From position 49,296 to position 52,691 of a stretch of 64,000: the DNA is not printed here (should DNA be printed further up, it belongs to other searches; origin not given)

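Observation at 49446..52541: Isolated ~1000-aa Upf1/DNA2-type helicase fused to a Vsr/DUF2726-like nuclease, with an unassigned ~360-aa N-terminal module: candidate single-gene defence or novel repair factor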

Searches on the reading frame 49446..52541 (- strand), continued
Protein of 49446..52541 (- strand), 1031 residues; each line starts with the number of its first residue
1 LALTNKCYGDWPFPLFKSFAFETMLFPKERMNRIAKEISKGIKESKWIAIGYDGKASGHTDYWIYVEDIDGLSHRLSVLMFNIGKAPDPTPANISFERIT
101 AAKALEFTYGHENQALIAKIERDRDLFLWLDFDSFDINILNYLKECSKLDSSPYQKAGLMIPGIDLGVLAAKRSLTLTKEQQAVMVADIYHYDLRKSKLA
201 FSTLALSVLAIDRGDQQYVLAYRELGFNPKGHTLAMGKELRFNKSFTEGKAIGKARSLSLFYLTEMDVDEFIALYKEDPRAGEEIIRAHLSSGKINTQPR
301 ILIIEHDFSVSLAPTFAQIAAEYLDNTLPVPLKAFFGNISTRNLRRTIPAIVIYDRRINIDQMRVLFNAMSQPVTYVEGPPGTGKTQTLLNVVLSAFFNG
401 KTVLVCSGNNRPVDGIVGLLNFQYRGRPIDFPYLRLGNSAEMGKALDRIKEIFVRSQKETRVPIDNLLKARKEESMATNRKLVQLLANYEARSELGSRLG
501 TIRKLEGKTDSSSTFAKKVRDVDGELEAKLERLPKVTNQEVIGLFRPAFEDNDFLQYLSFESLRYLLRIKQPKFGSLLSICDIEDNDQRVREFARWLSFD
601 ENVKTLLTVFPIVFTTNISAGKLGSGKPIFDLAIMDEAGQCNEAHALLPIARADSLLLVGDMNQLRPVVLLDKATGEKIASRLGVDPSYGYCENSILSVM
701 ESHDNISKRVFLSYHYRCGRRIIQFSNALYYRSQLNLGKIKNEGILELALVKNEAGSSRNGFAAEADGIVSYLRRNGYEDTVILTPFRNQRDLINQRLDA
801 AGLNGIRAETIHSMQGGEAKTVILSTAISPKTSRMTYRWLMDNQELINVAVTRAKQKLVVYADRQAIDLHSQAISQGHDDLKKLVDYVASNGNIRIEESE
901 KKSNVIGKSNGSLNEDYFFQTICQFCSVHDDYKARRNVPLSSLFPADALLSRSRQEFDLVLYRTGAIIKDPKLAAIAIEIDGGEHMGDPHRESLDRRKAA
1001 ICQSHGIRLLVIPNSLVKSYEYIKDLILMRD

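Call 40: find_related_loci(query=A3, collection=genome_contigs, flank=10000)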
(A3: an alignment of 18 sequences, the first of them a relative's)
Query A3 (1001 aa) in genome_contigs; peptide patterns used: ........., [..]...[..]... (x = any residue, [..] = any of these).
600 stretches matched a pattern (row limit reached: there are more); 448 encode a relative of the query (tblastn E <= 1e-3); the best 80 are kept; 79 distinct loci.
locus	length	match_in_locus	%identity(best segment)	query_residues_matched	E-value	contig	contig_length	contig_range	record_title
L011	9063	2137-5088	46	4-998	0e+0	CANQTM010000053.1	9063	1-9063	MAG: uncultured Bacilli bacterium isolate Lapin-008__bin34 genome assembly, contig: Lapin-008__NODE_7590_length_9063_cov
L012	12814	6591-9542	44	4-998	0e+0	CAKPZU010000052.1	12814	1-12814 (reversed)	MAG: uncultured Bacilli bacterium isolate REFINED_METABAT215_SUBJECT_CONTIGS_1500_ASSEMBLY_K77_MERGED__Pilot_MoBio_Fiber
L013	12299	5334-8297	44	1-998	0e+0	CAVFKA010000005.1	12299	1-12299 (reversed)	bacterium isolate H07627-L1_cleanbin_000022 genome assembly, contig: Spades_H07627-L1_contig_3183, whole genome shotgun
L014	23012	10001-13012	43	4-998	0e+0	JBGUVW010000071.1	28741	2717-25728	MAG: Bacteroidaceae bacterium isolate ruminal_MAG_91 ruminal_MAG_91_contig_0071, whole genome shotgun sequence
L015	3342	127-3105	42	1-999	0e+0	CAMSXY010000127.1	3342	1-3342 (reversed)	MAG TPA_asm: uncultured Bacillales bacterium isolate ERR9465699_bin.50_metawrap_v1.3_MAG genome assembly, contig: NODE.1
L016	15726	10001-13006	42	1-997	0e+0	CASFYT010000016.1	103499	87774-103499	uncultured Firmicutes bacterium isolate CO.A33.metabat-bins.79 genome assembly, contig: CO.A33.metabat-bins.79.fa_k141_1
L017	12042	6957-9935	40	1-998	0e+0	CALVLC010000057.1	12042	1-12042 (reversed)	MAG: uncultured Bacilli bacterium isolate E22__bin81 genome assembly, contig: E22__k127_5976769, whole genome shotgun se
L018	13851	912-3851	41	2-997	0e+0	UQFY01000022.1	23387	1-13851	uncultured Mollicutes bacterium isolate UMGS237 genome assembly, contig: NODE_548_length_23387_cov_6.107620, whole genom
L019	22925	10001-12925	38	3-997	0e+0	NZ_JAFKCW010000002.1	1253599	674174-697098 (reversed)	Algoriphagus aestuariicola strain JCM 31546 2, whole genome shotgun sequence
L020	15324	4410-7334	39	3-997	0e+0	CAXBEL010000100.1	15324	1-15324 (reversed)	MAG TPA_asm: uncultured Flavobacteriaceae bacterium isolate ERR2762102_binner13_Refined_30 genome assembly, contig: ERZ3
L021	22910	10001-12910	38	8-997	0e+0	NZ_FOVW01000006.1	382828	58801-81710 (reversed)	Algoriphagus ornithinivorans strain DSM 15282, whole genome shotgun sequence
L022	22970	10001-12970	38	4-999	0e+0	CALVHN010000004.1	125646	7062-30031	MAG: uncultured Bacilli bacterium isolate BRZ_KR__bin95 genome assembly, contig: BRZ_KR__NODE_84_length_125646_cov_15.47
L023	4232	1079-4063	38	4-998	0e+0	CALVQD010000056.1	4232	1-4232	MAG: uncultured Bacilli bacterium isolate E15__bin277 genome assembly, contig: E15__k127_2570325, whole genome shotgun s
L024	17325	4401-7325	38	3-997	0e+0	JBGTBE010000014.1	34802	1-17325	MAG: Cryomorpha sp. isolate JTS-AC9 k141_2957026, whole genome shotgun sequence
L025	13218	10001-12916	38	8-997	0e+0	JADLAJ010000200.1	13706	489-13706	MAG: Chitinophagales bacterium isolate SJ124 c_000000797763, whole genome shotgun sequence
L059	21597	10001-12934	26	3-996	6e-76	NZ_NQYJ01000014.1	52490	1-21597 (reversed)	Candidatus Izimoplasma sp. ZiA1 scaffold_13, whole genome shotgun sequence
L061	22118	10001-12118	26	329-983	4e-44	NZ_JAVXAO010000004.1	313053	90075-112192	MAG: Clostridium sp. isolate CGS5Y2-bin27 NODE_12_length_313053_cov_74.826299, whole genome shotgun sequence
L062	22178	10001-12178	27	294-980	9e-44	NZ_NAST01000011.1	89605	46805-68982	Gilliamella sp. N-G2 NODE_11, whole genome shotgun sequence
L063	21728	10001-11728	28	329-864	3e-41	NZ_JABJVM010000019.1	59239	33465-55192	Listeria rustica strain FSL W9-0585 NODE_19_length_59239_cov_53.844786, whole genome shotgun sequence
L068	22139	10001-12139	26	319-980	1e-36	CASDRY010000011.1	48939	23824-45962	uncultured Spirochaetales bacterium isolate SI.A73.metabat-bins.151 genome assembly, contig: SI.A73.metabat-bins.151.fa_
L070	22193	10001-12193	25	315-985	2e-36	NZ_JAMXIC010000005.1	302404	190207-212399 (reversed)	Arthrobacter sp. B2a2-09 NODE_5_length_302404_cov_29.399587, whole genome shotgun sequence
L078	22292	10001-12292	24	286-979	8e-35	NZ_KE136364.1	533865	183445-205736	Enterococcus avium ATCC 14025 acpMO-supercont1.4, whole genome shotgun sequence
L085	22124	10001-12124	28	293-997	8e-74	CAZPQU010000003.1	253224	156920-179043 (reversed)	MAG TPA_asm: uncultured Candidatus Izemoplasmatales bacterium isolate SRP215229_co1_197 genome assembly, contig: NODE_13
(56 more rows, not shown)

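Call 48: search_protein_families(library=pfam, alignment_id=A4, max_evalue=0.00001)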
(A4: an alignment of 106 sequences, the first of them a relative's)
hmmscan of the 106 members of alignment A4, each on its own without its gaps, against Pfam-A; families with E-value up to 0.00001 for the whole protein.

A. member 1, L011:178-1545:+ (455 aa): 4 families
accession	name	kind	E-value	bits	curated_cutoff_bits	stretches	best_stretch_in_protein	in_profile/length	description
PF04326.19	SLFN_AlbA_2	-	1.1e-23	84.4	25.3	1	8-122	1-115/118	Schlafen, AlbA_2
PF13749.12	HATPase_c_4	-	3.3e-20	72.3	26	1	285-376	1-89/89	Putative ATP-dependent DNA helicase recG C-terminal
PF13412.12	HTH_24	-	1e-09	38.2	21.9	1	397-441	4-48/48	Winged helix-turn-helix DNA-binding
PF08220.18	HTH_DeoR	-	9.8e-06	25.7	21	0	399-442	3-46/57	DeoR-like helix-turn-helix domain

B. families by the number of members that match (of 106 scanned): 126 families (the first 25 are shown)
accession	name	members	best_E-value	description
PF00005.33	ABC_tran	3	1.5e-48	ABC transporter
PF00072.30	Response_reg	3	8.3e-27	Response regulator receiver domain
PF04326.19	SLFN_AlbA_2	3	1.1e-23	Schlafen, AlbA_2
PF13749.12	HATPase_c_4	3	3.3e-20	Putative ATP-dependent DNA helicase recG C-terminal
PF09848.15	SLFN-g3_helicase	2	4.4e-66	Schlafen group 3, DNA/RNA helicase domain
PF10117.15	McrBC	2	4e-59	McrBC 5-methylcytosine restriction system component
PF00117.34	GATase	2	8.4e-56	Glutamine amidotransferase class-I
PF00664.28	ABC_membrane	2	1.2e-36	ABC transporter transmembrane region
PF07719.23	TPR_2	2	9.7e-30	Tetratricopeptide repeat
PF00515.34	TPR_1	2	1.1e-29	Tetratricopeptide repeat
PF07728.20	AAA_5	2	5.1e-26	AAA domain (dynein-related subfamily)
PF06580.19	His_kinase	2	6.8e-25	Histidine kinase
PF12833.13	HTH_18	2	7.4e-21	Helix-turn-helix domain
PF13424.12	TPR_12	2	5.5e-20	Tetratricopeptide repeat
PF13181.12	TPR_8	2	2.9e-19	Tetratricopeptide repeat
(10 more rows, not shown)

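Call 49: search_protein_families(library=pfam, alignment_id=A5, max_evalue=0.00001)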
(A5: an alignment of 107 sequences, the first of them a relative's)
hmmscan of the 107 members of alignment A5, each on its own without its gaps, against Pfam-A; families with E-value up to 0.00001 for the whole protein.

A. member 1, L035:11728-12273:- (181 aa): 1 family
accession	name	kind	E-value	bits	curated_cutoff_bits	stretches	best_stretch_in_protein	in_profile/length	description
PF01850.27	PIN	-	2.7e-09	38.1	23.6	1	18-166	1-116/120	PIN domain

B. families by the number of members that match (of 107 scanned): 112 families (the first 25 are shown)
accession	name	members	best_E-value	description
PF02518.31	HATPase_c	4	4.8e-24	Histidine kinase-, DNA gyrase B-, and HSP90-like ATPase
PF04851.21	ResIII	3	1.7e-38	Type III restriction enzyme, res subunit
PF02661.23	Fic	3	1.2e-21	Fic/DOC family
PF00512.31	HisKA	3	4.2e-17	His Kinase A (phospho-acceptor) domain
PF18962.6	Por_Secre_tail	3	1.7e-10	Secretion system C-terminal sorting domain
PF09848.15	SLFN-g3_helicase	2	6.1e-98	Schlafen group 3, DNA/RNA helicase domain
PF08447.18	PAS_3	2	3.8e-88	PAS fold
PF08448.16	PAS_4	2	5.3e-66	PAS fold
PF00989.32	PAS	2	1.5e-65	PAS fold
PF13426.13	PAS_9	2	1.2e-61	PAS domain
PF11907.13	DUF3427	2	2.2e-55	Domain of unknown function (DUF3427)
PF00072.30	Response_reg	2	5.8e-30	Response regulator receiver domain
PF13188.13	PAS_8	2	4.4e-29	PAS domain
PF00004.35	AAA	2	7.5e-29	ATPase family associated with various cellular activities (AAA)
PF14815.12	NUDIX_4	2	1.7e-24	NUDIX domain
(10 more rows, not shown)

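Call 50: search_protein_families(library=padloc, alignment_id=A4, max_evalue=1e-10)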
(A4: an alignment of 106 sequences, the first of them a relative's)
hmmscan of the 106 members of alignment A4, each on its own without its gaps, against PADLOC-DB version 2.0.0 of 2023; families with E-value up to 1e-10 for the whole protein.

A. member 1, L011:178-1545:+ (455 aa): 3 families
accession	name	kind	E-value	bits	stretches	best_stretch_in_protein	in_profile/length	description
PDLC02394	pAgo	-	8.6e-16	54.8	1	25-399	56-458/1121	-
PDLC02402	Aga_SIR2-PNTD1-PNTD2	-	2.4e-15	53.7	1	181-376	365-561/876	Class I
PDLC02418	Aga_SIR2-Kinase-PNTD1-PNTD2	-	1.1e-12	44.9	1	221-370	279-431/756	Class I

B. families by the number of members that match (of 106 scanned): 73 families (the first 25 are shown)
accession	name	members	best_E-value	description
PDLC04135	mad3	4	9.3e-59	mads_3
PDLC03547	REase_II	2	8.6e-17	Type II restriction enzyme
PDLC03448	REase_II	2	1.1e-16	Type II restriction enzyme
PDLC04819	PDC-S02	2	2.6e-16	-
PDLC02394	pAgo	2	8.6e-16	-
PDLC05014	PDC-S41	1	1.5e-244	-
PDLC03757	Drt2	1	1.1e-118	DRT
PDLC02452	BrxA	1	5.6e-85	BrxA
PDLC02173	Drt2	1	1e-84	-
PDLC04787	PDC-S01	1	7.7e-68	-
PDLC02463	BrxB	1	1.8e-63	BrxB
PDLC04516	PDC-M21B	1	2.3e-57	-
PDLC04547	PDC-M26A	1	3.4e-55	-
PDLC04515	PDC-M21A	1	1.2e-48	-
PDLC03963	SoFic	1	9.2e-46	-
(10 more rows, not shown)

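Call 51: search_protein_families(library=padloc, alignment_id=A5, max_evalue=1e-10)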
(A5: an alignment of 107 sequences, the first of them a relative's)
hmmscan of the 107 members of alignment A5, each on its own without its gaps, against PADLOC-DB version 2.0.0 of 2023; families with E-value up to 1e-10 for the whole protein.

A. member 1, L035:11728-12273:- (181 aa): 0 families

B. families by the number of members that match (of 107 scanned): 77 families (the first 25 are shown)
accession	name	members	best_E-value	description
PDLC04839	PDC-S04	3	8.1e-33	-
PDLC03658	mREase_IV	2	1.2e-158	Type IV methyl-directed restriction enzyme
PDLC03659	mREase_IV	2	6.8e-108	Type IV methyl-directed restriction enzyme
PDLC04899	PDC-S07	2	7.7e-50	-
PDLC03963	SoFic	2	1.6e-46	-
PDLC04836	PDC-S04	2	3.5e-40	-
PDLC04838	PDC-S04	2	4.9e-39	-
PDLC04837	PDC-S04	2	9.6e-38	-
PDLC04840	PDC-S04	2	2.3e-37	-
PDLC02707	PbeA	2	1.1e-32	PbeA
PDLC02704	PbeA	2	1.7e-24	PbeA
PDLC05014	PDC-S41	2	2.7e-21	-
PDLC03047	REase_I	2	1.6e-20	Type I restriction enzyme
PDLC02372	Nhi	2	1.6e-16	-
PDLC02706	PbeA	2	2.6e-16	PbeA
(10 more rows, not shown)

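Call 52: find_encoding_contigs(protein=P0029, flank=8000, max_places=2)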
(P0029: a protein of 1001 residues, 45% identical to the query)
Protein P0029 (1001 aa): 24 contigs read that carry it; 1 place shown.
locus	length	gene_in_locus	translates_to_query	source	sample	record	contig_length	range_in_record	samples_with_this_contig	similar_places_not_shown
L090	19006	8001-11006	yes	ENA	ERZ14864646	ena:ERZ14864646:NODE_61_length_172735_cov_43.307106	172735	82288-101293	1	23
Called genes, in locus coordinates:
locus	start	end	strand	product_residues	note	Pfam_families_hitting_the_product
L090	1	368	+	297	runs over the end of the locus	PF00849:PseudoU_synth_2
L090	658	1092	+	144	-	PF01047:MarR (faint), PF12802:MarR_2, PF01325:Fe_dep_repress (weak)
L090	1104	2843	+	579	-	PF00664:ABC_membrane, PF00005:ABC_tran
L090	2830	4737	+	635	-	PF00664:ABC_membrane, PF02463:SMC_N (faint), PF00005:ABC_tran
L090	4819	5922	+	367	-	PF02073:Peptidase_M29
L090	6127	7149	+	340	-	PF00044:Gp_dh_N, PF02800:Gp_dh_C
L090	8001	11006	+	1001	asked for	PF01443:Viral_helicase1 (faint), PF13086:AAA_11, PF13245:AAA_19 (weak), PF13604:AAA_30 (faint), PF13087:AAA_12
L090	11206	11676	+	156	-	PF18143:HAD_SAK_2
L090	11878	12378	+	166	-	-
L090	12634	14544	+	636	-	-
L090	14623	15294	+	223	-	PF04011:LemA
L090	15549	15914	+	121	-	PF01325:Fe_dep_repress, PF12802:MarR_2 (weak), PF02742:Fe_dep_repr_C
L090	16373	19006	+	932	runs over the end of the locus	-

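Call 53: find_encoding_contigs(protein=P0102, flank=8000, max_places=2)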
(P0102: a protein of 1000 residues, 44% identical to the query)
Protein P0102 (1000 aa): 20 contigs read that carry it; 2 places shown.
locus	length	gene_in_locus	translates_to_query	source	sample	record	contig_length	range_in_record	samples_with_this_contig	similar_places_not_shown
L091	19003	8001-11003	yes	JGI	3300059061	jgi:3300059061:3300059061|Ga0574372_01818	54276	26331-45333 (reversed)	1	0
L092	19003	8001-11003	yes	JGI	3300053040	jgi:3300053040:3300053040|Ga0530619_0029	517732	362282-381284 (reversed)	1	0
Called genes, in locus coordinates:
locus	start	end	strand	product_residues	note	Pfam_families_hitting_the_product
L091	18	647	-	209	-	-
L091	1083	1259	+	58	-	-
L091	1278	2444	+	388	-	-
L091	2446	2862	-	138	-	PF00293:NUDIX, PF14815:NUDIX_4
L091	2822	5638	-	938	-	PF13091:PLDc_2 (weak), PF00270:DEAD, PF04851:ResIII, PF18766:SWI2_SNF2 (weak), PF00271:Helicase_C, PF26350:DUF8090, PF11907:DUF3427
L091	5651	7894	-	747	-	-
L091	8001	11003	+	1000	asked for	PF13086:AAA_11, PF13245:AAA_19 (weak), PF13604:AAA_30 (faint), PF13087:AAA_12, PF10881:DUF2726 (weak)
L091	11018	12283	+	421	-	PF01541:GIY-YIG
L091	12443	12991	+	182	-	-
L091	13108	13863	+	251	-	-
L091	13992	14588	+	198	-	-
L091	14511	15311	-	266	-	-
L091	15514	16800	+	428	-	PF13173:AAA_14, PF13635:DUF4143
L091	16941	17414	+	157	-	-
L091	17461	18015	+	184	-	PF01381:HTH_3 (weak), PF01909:NTP_transf_2, PF18765:Polbeta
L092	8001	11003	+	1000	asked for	PF13086:AAA_11, PF13245:AAA_19 (weak), PF13604:AAA_30 (faint), PF13087:AAA_12, PF10881:DUF2726 (weak)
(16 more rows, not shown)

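Call 64: list_cluster_members(proteins=[P0001])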
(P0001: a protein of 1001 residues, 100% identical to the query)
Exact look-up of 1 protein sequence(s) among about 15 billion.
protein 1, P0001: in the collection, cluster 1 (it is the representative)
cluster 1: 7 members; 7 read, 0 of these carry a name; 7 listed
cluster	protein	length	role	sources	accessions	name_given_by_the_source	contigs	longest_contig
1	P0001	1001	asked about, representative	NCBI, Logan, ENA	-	-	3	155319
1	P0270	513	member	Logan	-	-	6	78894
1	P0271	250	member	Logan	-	-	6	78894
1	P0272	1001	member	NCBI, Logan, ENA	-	-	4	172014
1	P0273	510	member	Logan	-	-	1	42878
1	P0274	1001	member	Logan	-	-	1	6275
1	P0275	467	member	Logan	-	-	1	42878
